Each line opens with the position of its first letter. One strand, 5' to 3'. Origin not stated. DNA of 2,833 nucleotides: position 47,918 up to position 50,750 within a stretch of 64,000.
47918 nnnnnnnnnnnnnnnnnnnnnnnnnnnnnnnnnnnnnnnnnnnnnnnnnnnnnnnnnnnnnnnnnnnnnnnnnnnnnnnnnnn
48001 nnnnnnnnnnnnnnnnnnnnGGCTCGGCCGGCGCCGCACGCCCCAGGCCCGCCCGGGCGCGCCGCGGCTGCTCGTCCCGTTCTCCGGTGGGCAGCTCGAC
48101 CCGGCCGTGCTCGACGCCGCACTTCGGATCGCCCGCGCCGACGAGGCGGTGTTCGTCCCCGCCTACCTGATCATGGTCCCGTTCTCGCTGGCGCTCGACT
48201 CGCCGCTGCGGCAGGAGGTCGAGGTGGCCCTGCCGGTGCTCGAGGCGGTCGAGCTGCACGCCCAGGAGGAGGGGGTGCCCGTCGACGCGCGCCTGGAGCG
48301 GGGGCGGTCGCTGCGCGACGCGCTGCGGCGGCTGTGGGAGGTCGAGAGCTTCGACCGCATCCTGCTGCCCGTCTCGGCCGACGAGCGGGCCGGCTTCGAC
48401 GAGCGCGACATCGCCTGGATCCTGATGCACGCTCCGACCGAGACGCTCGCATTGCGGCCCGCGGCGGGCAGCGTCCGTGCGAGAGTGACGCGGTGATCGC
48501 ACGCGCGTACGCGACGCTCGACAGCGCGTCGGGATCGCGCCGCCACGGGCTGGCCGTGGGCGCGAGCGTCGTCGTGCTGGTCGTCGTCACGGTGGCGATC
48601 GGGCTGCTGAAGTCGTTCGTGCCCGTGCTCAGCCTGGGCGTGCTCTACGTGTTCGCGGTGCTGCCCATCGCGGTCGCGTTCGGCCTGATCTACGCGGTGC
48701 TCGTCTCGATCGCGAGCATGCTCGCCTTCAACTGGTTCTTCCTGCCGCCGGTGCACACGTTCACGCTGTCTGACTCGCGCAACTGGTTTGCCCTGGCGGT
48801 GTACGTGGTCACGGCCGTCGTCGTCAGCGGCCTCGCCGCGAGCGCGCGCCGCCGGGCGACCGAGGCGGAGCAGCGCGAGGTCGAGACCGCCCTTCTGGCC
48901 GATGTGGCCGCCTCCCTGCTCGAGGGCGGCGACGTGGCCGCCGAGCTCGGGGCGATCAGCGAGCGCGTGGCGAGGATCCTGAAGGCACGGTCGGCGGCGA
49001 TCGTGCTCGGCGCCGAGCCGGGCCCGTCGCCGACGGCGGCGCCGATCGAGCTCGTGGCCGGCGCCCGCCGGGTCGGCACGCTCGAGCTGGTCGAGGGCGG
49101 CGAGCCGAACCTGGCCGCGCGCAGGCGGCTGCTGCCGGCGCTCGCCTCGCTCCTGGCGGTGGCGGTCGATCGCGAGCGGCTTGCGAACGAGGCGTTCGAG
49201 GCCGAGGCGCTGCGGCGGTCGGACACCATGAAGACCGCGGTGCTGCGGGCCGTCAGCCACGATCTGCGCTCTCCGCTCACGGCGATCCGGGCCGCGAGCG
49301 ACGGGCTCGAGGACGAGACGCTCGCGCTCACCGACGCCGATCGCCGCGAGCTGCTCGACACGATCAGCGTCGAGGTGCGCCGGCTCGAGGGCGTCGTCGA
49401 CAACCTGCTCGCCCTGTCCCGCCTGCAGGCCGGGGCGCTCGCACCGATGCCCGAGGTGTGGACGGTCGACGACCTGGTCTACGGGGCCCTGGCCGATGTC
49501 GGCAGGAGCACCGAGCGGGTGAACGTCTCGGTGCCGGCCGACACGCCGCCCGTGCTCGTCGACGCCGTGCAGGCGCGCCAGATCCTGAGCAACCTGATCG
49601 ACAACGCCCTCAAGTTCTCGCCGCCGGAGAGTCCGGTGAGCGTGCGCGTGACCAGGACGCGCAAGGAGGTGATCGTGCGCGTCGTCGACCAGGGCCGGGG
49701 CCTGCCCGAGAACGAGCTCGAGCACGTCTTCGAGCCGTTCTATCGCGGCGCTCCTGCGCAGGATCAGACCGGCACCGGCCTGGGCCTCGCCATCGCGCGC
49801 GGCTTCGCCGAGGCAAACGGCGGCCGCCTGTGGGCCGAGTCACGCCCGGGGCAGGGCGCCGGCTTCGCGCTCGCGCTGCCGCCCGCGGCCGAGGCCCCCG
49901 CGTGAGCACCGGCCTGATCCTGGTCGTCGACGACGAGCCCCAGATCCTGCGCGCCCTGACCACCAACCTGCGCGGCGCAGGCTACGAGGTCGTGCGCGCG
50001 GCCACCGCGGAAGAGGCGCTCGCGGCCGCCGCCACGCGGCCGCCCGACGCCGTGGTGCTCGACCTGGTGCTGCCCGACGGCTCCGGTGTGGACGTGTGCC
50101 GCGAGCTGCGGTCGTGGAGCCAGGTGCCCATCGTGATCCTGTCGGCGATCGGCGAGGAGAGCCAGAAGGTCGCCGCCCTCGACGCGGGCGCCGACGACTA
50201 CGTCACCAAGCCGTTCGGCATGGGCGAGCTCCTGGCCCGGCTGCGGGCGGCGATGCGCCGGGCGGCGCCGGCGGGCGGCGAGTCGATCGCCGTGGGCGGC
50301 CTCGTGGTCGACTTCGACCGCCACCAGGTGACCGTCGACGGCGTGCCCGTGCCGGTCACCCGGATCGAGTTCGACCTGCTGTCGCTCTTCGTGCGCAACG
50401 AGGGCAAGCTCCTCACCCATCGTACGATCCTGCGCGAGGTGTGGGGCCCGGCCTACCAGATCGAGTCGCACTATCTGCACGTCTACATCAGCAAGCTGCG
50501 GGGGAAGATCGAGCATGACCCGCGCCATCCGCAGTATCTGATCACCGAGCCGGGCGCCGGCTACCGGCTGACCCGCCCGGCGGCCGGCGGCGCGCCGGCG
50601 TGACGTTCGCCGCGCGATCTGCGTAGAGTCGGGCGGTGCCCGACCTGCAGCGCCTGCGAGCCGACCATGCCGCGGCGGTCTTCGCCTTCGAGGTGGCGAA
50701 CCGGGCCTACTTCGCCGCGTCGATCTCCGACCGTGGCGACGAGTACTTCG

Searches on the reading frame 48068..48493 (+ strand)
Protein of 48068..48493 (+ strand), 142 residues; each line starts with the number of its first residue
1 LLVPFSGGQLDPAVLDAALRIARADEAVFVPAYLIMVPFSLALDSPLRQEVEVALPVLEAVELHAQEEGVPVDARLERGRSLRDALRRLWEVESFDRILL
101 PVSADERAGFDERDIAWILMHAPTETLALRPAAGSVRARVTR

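Call 40: search_protein_families(library=pfam, proteins=[window:48068-48493:+], max_evalue=0.1)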
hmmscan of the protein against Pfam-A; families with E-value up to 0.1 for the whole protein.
seq(142 aa): 1 family
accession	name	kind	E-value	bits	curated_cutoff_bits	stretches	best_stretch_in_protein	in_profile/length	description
PF00582.32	Usp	-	0.012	16.6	24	1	2-81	6-90/141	Universal stress protein family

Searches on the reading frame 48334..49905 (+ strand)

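Call 11: search_protein_families(library=pfam, proteins=[window:48334-49905:+], max_evalue=0.01)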
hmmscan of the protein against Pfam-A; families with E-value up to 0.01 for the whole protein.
window:48334-49905:+ (523 aa): 4 families
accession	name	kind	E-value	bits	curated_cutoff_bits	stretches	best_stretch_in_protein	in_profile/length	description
PF02518.31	HATPase_c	-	1e-28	100.4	26.4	1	410-517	2-109/111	Histidine kinase-, DNA gyrase B-, and HSP90-like ATPase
PF13493.11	DUF4118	-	1.5e-23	83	28.4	1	76-181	2-107/107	Domain of unknown function (DUF4118)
PF00512.31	HisKA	-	3.4e-16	59.5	26.9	1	300-367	2-66/66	His Kinase A (phospho-acceptor) domain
PF13581.12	HATPase_c_2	-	0.00046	20.6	27.4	1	418-493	40-110/127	Histidine kinase-like ATPase domain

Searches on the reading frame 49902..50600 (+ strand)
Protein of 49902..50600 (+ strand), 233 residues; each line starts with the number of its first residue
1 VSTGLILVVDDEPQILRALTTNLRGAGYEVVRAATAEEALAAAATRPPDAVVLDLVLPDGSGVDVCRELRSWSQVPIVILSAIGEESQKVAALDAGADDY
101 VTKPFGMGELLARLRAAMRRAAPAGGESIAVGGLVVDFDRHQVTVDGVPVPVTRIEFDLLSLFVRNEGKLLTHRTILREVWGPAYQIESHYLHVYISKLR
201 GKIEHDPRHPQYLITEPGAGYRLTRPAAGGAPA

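Call 40: search_protein_families(library=pfam, proteins=[window:49902-50600:+], max_evalue=0.1)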
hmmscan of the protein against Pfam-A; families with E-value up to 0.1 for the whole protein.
seq(233 aa): 4 families
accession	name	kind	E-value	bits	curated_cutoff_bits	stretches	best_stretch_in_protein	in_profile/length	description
PF00072.30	Response_reg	-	1.2e-28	99.9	30.2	1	6-114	1-110/111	Response regulator receiver domain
PF00486.34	Trans_reg_C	-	4.1e-21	75.3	26.2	1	149-223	3-77/77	Transcriptional regulatory protein, C terminal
PF23198.2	PDE8A_N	-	0.022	15.1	29.6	1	5-87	12-95/147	PDE8A-like, N-terminal domain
PF21695.3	GlnR_1st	-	0.039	14.3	27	1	31-117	26-110/111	Transcription regulator GlnR, N-terminal domain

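Call 41: search_solved_structures(query=window:49902-50600:+, max_evalue=1e-20, show_alignments=1)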
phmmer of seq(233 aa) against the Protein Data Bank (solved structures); distinct sequences matched with E-value up to 1e-20: 43.
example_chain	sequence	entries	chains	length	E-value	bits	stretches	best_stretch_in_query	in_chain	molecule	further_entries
4kny_A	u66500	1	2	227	6.5e-63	215.5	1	6-223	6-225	KDP operon transcriptional regulatory protein KdpE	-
6lgq_D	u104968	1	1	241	8.6e-63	215.1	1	6-223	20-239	DNA-binding response regulator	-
4kfc_A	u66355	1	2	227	4.5e-62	212.7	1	6-223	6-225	KDP operon transcriptional regulatory protein KdpE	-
2gwr_A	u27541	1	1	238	2.2e-48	167.9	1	6-229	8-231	DNA-binding response regulator mtrA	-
2oqr_A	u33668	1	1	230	8.3e-47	162.8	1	6-223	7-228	Sensory transduction protein regX3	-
9dvt_R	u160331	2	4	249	2.9e-42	147.9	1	6-227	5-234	DNA-binding dual master transcriptional regulator RpaA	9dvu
1ys6_A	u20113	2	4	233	4.2e-41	144.1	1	4-223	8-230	Transcriptional regulatory protein prrA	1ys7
1zh2_A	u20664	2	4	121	7.8e-39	136.7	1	6-121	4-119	KDP operon transcriptional regulatory protein kdpE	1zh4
4l85_A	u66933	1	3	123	1.1e-37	133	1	6-121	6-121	KDP operon transcriptional regulatory protein KdpE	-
9ji3_J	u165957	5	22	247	4.3e-35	124.5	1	5-226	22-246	DNA-binding response regulator | Possible two component system response transcriptional positive regulator PhoP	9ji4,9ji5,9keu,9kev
3r0j_A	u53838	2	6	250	4.5e-35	124.4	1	5-226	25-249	POSSIBLE TWO COMPONENT SYSTEM RESPONSE TRANSCRIPTIONAL POSITIVE REGULATOR PHOP | Response regulator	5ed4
3q9s_A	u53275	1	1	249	9.2e-33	116.8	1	5-204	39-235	DNA-binding response regulator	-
4b09_A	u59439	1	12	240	3e-32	115.2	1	3-224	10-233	TRANSCRIPTIONAL REGULATORY PROTEIN BAER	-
9ket_J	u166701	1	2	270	6.4e-31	110.8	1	40-226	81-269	Possible two component system response transcriptional positive regulator PhoP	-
1mvo_A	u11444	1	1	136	9.1e-29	103.8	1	6-122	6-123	PhoP response regulator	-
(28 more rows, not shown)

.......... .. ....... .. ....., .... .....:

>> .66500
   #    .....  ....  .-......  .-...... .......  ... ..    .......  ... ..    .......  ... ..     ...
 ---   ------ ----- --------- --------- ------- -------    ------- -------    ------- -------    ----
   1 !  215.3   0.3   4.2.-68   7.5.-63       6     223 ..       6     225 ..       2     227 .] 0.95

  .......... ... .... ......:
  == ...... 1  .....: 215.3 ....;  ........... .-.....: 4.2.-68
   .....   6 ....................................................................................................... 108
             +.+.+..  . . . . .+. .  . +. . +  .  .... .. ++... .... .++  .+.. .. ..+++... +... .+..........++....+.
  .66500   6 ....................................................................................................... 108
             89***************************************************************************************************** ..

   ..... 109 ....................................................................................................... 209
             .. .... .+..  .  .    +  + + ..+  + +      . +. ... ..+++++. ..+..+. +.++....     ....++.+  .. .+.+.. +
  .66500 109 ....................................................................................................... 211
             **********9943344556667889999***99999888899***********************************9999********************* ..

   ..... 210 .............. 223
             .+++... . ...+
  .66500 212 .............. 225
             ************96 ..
